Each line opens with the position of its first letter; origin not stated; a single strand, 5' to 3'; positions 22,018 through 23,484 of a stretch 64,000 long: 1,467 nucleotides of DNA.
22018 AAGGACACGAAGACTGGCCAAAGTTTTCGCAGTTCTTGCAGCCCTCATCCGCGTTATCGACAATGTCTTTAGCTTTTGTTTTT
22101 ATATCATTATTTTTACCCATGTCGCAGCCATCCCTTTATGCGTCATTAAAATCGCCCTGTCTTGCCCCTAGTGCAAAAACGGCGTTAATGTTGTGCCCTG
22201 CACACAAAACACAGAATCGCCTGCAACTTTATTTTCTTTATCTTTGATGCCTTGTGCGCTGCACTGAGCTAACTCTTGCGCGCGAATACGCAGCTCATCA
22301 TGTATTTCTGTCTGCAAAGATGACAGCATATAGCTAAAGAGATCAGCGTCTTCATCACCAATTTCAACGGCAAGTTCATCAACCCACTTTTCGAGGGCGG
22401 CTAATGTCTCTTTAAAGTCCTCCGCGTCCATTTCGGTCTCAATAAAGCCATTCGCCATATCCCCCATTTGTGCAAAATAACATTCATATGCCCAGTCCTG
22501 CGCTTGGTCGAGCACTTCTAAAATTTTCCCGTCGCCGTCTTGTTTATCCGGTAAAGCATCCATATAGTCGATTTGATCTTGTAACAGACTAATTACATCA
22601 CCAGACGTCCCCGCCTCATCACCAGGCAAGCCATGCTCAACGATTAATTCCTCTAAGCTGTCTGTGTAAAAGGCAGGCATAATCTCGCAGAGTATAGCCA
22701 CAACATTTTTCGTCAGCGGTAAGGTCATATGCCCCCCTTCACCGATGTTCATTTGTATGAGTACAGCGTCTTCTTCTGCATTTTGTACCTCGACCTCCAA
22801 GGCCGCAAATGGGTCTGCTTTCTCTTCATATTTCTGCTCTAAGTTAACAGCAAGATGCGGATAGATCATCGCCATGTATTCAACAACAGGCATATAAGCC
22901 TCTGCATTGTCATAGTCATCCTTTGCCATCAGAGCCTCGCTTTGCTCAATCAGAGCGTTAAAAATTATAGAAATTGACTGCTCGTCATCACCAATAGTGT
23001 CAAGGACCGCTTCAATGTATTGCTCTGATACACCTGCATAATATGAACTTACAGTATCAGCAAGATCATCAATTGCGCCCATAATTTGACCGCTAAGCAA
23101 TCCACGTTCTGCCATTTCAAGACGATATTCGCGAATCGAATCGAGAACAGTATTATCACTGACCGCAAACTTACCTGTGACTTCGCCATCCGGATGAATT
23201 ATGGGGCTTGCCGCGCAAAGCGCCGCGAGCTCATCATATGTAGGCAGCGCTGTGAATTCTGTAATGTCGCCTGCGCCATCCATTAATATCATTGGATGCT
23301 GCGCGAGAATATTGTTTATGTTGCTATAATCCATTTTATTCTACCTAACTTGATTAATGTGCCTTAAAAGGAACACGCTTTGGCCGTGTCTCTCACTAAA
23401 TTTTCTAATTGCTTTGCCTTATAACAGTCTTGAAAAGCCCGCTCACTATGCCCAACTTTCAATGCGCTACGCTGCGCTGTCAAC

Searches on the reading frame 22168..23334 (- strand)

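Call 3: search_protein_families(library=pfam, proteins=[window:22168-23334:-], max_evalue=0.01)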
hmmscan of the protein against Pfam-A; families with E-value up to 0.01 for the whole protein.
window:22168-23334:- (388 aa): 0 families

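Call 4: search_protein_families(library=ncbifam, proteins=[window:22168-23334:-], max_evalue=0.01)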
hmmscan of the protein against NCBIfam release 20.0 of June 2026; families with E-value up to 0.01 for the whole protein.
window:22168-23334:- (388 aa): 1 family
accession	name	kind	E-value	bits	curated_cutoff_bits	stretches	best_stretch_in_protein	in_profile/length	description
NF037954.1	het_cyst_PatD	equivalog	0.0023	18.3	50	0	283-350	9-76/116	heterocyst frequency control protein PatD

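Call 5: search_protein_families(library=padloc, proteins=[window:22168-23334:-], max_evalue=0.01)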
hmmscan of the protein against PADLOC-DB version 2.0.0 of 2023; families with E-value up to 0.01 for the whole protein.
window:22168-23334:- (388 aa): 1 family
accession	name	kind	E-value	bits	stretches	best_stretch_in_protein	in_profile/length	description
PDLC04754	PDC-M64B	-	0.0049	15.1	0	94-141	40-86/131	-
